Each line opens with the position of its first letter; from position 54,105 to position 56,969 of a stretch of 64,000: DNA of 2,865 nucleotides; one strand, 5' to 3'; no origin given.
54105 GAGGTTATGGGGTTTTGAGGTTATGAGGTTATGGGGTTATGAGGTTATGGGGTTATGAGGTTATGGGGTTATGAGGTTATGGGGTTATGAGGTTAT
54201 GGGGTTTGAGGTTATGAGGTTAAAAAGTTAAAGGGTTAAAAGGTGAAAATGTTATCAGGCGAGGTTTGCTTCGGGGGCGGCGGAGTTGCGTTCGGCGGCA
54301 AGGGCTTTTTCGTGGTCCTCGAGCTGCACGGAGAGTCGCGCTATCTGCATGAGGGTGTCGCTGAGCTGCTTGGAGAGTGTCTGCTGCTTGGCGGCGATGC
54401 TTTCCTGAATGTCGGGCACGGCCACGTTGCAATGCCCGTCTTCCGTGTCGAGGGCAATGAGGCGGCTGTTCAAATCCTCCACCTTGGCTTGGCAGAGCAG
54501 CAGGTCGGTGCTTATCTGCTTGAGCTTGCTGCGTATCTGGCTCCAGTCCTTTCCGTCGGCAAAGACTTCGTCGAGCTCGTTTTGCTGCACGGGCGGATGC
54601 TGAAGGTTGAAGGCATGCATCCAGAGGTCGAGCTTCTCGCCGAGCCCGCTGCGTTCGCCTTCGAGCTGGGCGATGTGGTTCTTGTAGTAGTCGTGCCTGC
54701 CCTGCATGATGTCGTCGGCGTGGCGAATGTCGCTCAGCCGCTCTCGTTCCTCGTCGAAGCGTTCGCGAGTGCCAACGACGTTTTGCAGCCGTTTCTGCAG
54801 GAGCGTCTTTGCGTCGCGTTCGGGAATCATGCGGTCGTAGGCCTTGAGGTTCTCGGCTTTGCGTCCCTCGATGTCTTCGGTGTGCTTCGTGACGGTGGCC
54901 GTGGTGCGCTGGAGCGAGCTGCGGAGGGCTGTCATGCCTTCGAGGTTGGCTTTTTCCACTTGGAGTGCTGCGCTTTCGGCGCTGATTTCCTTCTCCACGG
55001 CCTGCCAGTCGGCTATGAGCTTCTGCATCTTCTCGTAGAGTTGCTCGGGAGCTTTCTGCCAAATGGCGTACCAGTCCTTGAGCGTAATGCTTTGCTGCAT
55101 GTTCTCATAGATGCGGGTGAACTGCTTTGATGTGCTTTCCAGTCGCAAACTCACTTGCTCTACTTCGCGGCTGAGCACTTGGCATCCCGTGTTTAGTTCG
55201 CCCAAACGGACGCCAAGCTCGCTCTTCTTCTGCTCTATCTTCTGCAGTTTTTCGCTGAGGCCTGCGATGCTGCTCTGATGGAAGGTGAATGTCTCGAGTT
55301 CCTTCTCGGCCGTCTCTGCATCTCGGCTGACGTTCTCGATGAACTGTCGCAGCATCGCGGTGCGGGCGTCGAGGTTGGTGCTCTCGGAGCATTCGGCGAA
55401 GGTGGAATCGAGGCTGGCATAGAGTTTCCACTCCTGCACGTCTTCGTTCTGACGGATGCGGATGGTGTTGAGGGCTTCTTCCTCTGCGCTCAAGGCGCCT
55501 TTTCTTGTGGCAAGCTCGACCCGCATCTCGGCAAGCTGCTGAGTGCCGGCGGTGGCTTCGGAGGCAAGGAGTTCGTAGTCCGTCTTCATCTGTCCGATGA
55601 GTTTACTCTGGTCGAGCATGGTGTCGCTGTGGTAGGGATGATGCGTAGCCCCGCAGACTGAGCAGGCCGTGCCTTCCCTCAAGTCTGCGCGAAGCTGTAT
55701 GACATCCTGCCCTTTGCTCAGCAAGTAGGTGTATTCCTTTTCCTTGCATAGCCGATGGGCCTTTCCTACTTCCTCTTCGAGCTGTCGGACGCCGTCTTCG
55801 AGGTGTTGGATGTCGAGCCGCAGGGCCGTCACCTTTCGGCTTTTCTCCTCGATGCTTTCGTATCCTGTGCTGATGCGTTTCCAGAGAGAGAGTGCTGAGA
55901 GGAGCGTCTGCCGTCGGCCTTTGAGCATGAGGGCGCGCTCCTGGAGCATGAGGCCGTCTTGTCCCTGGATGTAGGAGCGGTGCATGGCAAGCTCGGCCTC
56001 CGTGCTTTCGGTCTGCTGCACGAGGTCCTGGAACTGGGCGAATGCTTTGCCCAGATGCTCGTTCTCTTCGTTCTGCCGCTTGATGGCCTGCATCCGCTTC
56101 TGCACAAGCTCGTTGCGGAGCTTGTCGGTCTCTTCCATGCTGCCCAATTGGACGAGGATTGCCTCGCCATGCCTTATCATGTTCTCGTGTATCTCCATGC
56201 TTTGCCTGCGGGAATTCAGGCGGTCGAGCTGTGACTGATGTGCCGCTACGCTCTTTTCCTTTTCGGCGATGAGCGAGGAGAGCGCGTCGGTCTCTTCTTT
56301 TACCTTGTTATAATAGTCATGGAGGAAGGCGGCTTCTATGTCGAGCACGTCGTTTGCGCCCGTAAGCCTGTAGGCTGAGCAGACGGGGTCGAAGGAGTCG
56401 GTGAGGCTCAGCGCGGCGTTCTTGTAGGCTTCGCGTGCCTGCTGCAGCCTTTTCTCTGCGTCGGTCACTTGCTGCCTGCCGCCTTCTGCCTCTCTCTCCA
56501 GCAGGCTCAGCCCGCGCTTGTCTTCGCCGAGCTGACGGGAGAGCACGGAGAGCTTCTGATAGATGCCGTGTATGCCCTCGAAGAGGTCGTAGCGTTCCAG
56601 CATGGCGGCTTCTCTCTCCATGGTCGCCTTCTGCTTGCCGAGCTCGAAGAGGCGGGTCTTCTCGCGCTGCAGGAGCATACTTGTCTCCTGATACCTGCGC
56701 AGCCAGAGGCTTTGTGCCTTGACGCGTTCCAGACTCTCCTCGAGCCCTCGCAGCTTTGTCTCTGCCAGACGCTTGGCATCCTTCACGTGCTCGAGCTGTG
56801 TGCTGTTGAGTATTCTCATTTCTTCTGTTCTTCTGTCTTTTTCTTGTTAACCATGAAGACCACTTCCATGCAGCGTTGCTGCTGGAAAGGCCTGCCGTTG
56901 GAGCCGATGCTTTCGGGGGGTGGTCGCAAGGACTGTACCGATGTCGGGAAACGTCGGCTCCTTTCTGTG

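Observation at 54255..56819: SbcC/Rad50-like coiled coil with an intact zinc hook but no ATPase head at either end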

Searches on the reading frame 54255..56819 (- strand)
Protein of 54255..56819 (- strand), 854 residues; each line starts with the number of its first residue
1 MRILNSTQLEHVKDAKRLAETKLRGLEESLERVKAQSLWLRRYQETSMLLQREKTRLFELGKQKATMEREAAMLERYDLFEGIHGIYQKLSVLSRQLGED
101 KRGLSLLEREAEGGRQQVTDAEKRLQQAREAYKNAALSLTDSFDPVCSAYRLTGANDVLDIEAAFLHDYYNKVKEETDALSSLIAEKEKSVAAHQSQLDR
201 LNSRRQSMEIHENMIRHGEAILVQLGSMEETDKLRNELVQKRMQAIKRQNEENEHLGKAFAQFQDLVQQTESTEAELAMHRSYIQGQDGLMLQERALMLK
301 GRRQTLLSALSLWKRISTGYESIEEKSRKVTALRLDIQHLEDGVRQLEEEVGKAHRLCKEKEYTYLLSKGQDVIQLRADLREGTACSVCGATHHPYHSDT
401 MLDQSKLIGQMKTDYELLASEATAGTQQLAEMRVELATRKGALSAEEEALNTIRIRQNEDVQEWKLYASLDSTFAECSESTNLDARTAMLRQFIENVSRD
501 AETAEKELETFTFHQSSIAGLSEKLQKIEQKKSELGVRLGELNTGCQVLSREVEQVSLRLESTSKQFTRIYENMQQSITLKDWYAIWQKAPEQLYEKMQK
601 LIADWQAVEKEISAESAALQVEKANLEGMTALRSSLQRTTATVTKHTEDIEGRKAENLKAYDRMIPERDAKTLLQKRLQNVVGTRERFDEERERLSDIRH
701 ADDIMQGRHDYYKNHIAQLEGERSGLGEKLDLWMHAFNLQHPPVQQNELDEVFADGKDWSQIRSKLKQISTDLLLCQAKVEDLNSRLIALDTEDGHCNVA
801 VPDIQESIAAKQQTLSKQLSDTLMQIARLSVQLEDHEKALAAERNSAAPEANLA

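Call 5: search_protein_families(library=pfam, proteins=[window:54255-56819:-], max_evalue=10)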
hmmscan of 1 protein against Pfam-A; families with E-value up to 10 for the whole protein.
window:54255-56819:- (854 aa): 3 families
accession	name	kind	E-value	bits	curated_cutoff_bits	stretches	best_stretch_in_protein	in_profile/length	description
PF09104.16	BRCA-2_OB3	-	0.21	11.7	24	1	453-510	78-135/139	BRCA2, oligonucleotide/oligosaccharide-binding, domain 3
PF18288.6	FAA_hydro_N_2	-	2.2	9.3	25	1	593-623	30-60/78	Fumarylacetoacetase N-terminal domain 2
PF05739.25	SNARE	-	5.6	7.5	26.8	0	494-517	10-33/53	SNARE domain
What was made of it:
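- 54255..56819 (-): Complete gene for the 854-aa headless SbcC derivative. The ATG is at 56819-56817 and the TGA stop at 54257-54255. No Pfam domain (call 5).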

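Call 6: search_protein_families(library=ncbifam, proteins=[window:54255-56819:-], max_evalue=10)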
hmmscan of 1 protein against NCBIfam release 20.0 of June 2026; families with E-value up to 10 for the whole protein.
window:54255-56819:- (854 aa): 8 families
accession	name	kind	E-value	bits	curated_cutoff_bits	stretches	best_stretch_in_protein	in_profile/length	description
TIGR02168.1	SMC_prok_B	equivalog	8.6e-08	30.4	567.35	4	421-693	673-952/1181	chromosome segregation protein SMC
TIGR02169.1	SMC_prok_A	equivalog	6.8e-05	20.7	729.4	3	51-349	671-973/1165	chromosome segregation protein SMC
NF045487.1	ASRP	equivalog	0.00018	20.3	300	4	238-577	172-468/593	archaea-specific SMC-related protein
NF041034.1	Rad50_Sulf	equivalog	0.00032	18.7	1000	1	166-680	207-720/872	DNA double-strand break repair ATPase Rad50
NF003034.1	PRK03918.1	equivalog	0.00057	18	700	3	424-628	235-419/878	DNA double-strand break repair ATPase Rad50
NF002572.0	PRK02224.1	equivalog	0.0046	15.3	1087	3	416-616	254-446/888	DNA double-strand break repair ATPase Rad50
NF049872.2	cytotoxin_MakB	equivalog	0.7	9.2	240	2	311-363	139-190/349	alpha-pore-forming cytotoxin subunit MakB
NF011925.1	PRK15396.1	subfamily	5.4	7.3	108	0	764-792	25-53/78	major outer membrane lipoprotein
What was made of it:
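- Checked: NCBIfam gives only weak sub-threshold coiled-coil matches to SMC and Rad50 models, with none to head regions (calls 5, 6).
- There are no Pfam or NCBIfam family matches above threshold (calls 5, 6).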

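Call 7: find_homologous_proteins(query=window:54255-56819:-, max_evalue=0.001)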
Query window:54255-56819:- (854 aa): 379 proteins with E <= 0.001 among 8000 candidates; the best 120 are listed.
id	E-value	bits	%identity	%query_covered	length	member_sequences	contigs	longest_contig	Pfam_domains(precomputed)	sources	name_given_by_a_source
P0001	0.0e+0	1817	99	100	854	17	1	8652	-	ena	-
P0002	0.0e+0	1390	77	100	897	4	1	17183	-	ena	-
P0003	0.0e+0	1381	75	100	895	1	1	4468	-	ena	-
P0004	0.0e+0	1377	75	100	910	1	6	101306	-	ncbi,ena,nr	ncbi:MAG: hypothetical protein J6W03_08345 [Bacteroidaceae bacterium]|nr:hypothetical protein [Bacte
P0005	0.0e+0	1375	76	100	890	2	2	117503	-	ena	-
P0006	0.0e+0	1364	74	100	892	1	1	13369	-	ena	-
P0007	0.0e+0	1364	75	100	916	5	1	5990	-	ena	-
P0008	0.0e+0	1362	75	100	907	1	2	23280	-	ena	-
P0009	0.0e+0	1362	75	100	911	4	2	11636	-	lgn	-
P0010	0.0e+0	1351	74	100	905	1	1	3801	-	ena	-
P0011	0.0e+0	1350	74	100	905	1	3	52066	-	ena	-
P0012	0.0e+0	1350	74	100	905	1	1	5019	-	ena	-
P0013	0.0e+0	1349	74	99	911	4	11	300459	-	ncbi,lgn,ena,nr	ncbi:MAG: hypothetical protein IJS63_02145 [Bacteroidaceae bacterium]|nr:hypothetical protein [Bacte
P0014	0.0e+0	1347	74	100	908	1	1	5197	-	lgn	-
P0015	0.0e+0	1346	74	99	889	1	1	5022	-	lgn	-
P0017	0.0e+0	1346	74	100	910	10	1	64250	-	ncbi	-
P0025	0.0e+0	1333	73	100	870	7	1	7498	-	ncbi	-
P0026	0.0e+0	1331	73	100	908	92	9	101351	-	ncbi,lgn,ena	-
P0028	0.0e+0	1329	73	100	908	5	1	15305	-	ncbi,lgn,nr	ncbi:MAG: hypothetical protein J6Y59_08995 [Bacteroidaceae bacterium]|nr:hypothetical protein [Bacte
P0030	0.0e+0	1325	73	99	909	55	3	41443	-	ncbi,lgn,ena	-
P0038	0.0e+0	1317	73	100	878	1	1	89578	-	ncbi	-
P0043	0.0e+0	1312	73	100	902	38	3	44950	-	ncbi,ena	-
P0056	0.0e+0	1288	72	100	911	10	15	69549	-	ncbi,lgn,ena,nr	ncbi:MAG: hypothetical protein IJ148_00440 [Bacteroidaceae bacterium]|nr:hypothetical protein [Bacte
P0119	4.5e-213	728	46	100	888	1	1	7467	-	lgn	-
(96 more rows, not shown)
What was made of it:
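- There are 379 homologues, and the best 120 are 855-918 aa when complete (call 7).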

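Call 12: find_encoding_contigs(protein=P0013, flank=10000, max_places=3)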
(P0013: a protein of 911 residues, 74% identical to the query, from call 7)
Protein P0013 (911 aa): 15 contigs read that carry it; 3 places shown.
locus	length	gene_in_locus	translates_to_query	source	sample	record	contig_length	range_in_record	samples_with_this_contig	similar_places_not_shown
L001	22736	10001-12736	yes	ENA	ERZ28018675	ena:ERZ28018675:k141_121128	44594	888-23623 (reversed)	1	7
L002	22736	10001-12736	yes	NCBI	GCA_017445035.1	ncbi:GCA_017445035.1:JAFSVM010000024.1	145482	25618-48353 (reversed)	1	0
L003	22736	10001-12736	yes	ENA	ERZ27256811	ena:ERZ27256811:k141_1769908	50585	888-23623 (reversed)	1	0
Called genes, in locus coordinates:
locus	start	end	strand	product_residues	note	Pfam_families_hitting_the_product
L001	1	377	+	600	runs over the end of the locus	PF00009:GTP_EFTU, PF01926:MMR_HSR1 (faint), PF22042:EF-G_D2, PF03144:GTP_EFTU_D2, PF00679:EFG_C, PF21018:BipA_C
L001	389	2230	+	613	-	-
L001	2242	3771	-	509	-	PF14134:DUF4301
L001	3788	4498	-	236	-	PF01170:UPF0020 (weak), PF05175:MTS, PF05971:Methyltransf_10 (weak), PF06325:PrmA, PF13847:Methyltransf_31, PF08241:Methyltransf_11, PF08242:Methyltransf_12, PF13649:Methyltransf_25, +2 more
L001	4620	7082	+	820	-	PF02190:LON_substr_bdg, PF13401:AAA_22 (faint), PF13191:AAA_16 (weak), PF00004:AAA, PF07728:AAA_5, PF22667:Lon_lid, PF05362:Lon_C, PF13541:ChlI (weak), +1 more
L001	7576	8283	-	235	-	-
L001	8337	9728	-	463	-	PF00152:tRNA-synt_2 (faint), PF13393:tRNA-synt_His (weak), PF00587:tRNA-synt_2b, PF13393:tRNA-synt_His, PF03129:HGTP_anticodon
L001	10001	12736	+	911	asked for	-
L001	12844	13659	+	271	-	PF04450:BSP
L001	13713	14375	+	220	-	PF06508:QueC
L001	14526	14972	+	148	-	PF14489:QueF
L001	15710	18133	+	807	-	PF07715:Plug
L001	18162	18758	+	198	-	PF04973:NMN_transporter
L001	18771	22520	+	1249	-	PF18370:RGI_lyase, PF13517:FG-GAP_3 (faint), PF21348:RGL11_C, PF12951:PATR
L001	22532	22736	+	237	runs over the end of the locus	PF00702:Hydrolase, PF13419:HAD_2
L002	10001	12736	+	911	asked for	-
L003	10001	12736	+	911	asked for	-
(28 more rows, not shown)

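Call 13: find_encoding_contigs(protein=P0119, flank=10000, max_places=3)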
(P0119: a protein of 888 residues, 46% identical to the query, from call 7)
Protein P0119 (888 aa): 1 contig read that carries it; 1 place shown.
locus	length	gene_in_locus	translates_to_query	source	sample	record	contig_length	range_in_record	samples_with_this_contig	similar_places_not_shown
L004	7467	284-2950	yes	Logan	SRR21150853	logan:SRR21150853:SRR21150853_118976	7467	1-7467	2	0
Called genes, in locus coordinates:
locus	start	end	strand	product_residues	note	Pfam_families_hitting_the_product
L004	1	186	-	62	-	?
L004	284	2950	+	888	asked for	-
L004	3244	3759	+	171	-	PF12833:HTH_18, PF00165:HTH_AraC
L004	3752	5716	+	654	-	PF03571:Peptidase_M49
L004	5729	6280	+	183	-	PF08713:DNA_alkylation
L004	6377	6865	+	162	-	PF01475:FUR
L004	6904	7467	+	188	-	?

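Call 18: search_solved_structures(query=A1, max_evalue=1, show_alignments=3)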
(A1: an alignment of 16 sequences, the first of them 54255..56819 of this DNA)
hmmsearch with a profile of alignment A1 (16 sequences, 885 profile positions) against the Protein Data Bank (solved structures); distinct sequences matched with E-value up to 1: 0.
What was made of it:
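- A family profile search against PDB sequences finds nothing at E<=1 (call 18).
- Tried and rejected: A family profile against PDB sequences gave no match at E<=1 (call 18).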

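Call 25: find_related_loci(query=A1, collection=genome_contigs, flank=8000)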
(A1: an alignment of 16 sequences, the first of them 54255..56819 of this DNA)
Query A1 (854 aa) in genome_contigs; peptide patterns used: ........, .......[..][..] (x = any residue, [..] = any of these).
139 stretches matched a pattern; 119 encode a relative of the query (tblastn E <= 1e-3); the best 80 are kept; 80 distinct loci.
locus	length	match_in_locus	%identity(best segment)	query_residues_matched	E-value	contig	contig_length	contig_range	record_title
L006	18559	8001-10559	74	2-854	0e+0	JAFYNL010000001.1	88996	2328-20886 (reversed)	MAG: Bacteroidaceae bacterium isolate RGIG7250 Water_buffalos_Cecum-3__c48, whole genome shotgun sequence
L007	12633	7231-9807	74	2-854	0e+0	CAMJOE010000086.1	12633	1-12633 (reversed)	MAG: uncultured Prevotellaceae bacterium isolate SRR12081297_bin.90_metaWRAP_v1.3_MAG genome assembly, contig: ERZ122897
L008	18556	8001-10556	73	3-854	0e+0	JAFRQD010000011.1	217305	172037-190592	MAG: Bacteroidaceae bacterium isolate RGIG2699 Goat_Omasum-3__c115563, whole genome shotgun sequence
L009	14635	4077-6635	73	2-854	0e+0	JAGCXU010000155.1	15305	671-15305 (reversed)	MAG: Bacteroidaceae bacterium isolate RGIG10220 Yak_Rumen-5__c1744456, whole genome shotgun sequence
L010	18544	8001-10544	73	2-849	0e+0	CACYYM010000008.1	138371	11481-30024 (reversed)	MAG: uncultured Bacteroidales bacterium isolate RUG12391 genome assembly, contig: RUG12391_asm_8, whole genome shotgun s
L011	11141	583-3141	72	2-854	0e+0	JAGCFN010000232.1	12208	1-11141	MAG: Bacteroidaceae bacterium isolate RGIG9745 Yak_Omasum-4__c1000868, whole genome shotgun sequence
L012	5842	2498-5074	73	2-854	0e+0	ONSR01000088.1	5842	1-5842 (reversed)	uncultured Prevotellaceae bacterium isolate RUG606 genome assembly, contig: scaffold_10073, whole genome shotgun sequenc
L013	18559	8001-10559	73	2-854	0e+0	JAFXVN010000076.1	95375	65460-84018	MAG: Bacteroidaceae bacterium isolate RGIG6784 Sheep_Rumen-3__c1484424, whole genome shotgun sequence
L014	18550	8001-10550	71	2-851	0e+0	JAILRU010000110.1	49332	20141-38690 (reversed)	MAG: Bacteroidaceae bacterium isolate RUI392 k141_11937279_flag=0_multi=26.7664_len=49332, whole genome shotgun sequence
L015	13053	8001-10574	72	2-853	0e+0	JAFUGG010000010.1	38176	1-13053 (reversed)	MAG: Bacteroidaceae bacterium isolate RGIG4467 Roe_deer_Omasum-5__c679, whole genome shotgun sequence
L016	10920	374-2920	73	2-850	0e+0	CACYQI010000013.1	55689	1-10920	MAG: uncultured Bacteroidales bacterium isolate RUG12173 genome assembly, contig: RUG12173_asm_13, whole genome shotgun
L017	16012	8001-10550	71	2-850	0e+0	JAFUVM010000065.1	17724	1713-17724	MAG: Bacteroidaceae bacterium isolate RGIG4863 Roe_deer_Rumen-1__c9744, whole genome shotgun sequence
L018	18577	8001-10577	69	2-854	0e+0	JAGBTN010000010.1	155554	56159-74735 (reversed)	MAG: Bacteroidaceae bacterium isolate RGIG9433 Yak_Cecum-2__c482958, whole genome shotgun sequence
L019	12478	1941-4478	71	2-847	0e+0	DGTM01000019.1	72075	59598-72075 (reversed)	MAG TPA_asm: Prevotellaceae bacterium UBA4336 UBA4336_contig_2430, whole genome shotgun sequence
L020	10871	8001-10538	70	2-847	0e+0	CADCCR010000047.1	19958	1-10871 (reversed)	MAG: uncultured Bacteroidales bacterium isolate RUG14526 genome assembly, contig: RUG14526_asm_47, whole genome shotgun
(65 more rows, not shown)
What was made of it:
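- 119 loci were found in species-representative genomes, and the 80 loci kept nearly all cover almost the full query, a few being cut by contig ends (call 25).
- Tried and rejected: The single allowed scan of the genome collection had already been used on the headless family itself (call 25).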

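Call 26: search_protein_representatives(alignment_id=A1)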
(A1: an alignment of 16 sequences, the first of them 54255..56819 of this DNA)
Query: 16 sequences, 885 profile positions. Proteins with E-value up to 0.001 (for the whole library): 248; up to 1e-10: 182; up to 1e-30: 141. The best 150 are listed.
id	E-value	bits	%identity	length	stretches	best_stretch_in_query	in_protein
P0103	0.0e+00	1436.1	-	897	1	1-882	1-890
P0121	0.0e+00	1047.3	-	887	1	1-870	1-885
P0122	7.4e-290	980.5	-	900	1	1-874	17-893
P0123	2.1e-286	969.1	-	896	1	1-873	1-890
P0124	6.6e-274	927.7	-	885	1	1-872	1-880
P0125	2.9e-248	842.9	-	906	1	1-874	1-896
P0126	2.0e-246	836.8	-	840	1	35-868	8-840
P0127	1.9e-244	830.3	-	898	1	1-874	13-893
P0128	9.5e-242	821.3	-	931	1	24-874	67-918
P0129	6.6e-239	811.9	-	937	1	23-870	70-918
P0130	3.3e-234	796.4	-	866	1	32-869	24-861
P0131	1.8e-233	794.0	-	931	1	17-877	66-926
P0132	1.1e-231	788.0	-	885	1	1-870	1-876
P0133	8.5e-229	778.5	-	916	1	22-879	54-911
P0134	2.0e-224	764.0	-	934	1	25-879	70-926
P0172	1.5e-108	380.6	-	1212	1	18-873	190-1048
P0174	2.4e-105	370.0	-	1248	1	17-874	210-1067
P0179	1.5e-99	350.8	-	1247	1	35-848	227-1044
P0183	2.0e-95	337.1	-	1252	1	45-865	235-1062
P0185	1.1e-94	334.7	-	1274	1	33-824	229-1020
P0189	6.6e-88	312.3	-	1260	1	52-875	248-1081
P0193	6.6e-87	309.0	-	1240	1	30-854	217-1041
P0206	2.1e-73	264.3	-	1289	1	23-870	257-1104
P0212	4.0e-67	243.5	-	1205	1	32-845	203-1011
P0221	4.5e-62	226.8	-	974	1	93-871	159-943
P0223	7.4e-62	226.1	-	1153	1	13-870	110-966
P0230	5.9e-57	209.9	-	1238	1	23-874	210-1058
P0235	1.1e-54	202.4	-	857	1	32-870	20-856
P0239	1.6e-52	195.2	-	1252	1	47-873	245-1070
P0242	1.4e-49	185.5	-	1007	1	21-808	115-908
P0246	5.0e-40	153.9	-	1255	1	58-877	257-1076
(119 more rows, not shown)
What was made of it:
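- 55665..56819 (-): N-terminal (ascending) coiled-coil arm, residues 1-385. It aligns to about residues 215-609 of the full-length SbcC P0174, starting just after the end of the N-terminal ATPase lobe. Profile match to the arms of full-length SbcC from call 26.
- The family profile hits 1205-1289-aa proteins over profile positions about 20-875, which correspond to protein residues about 200-1070, at E 1e-108 to 1e-28 (call 26).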
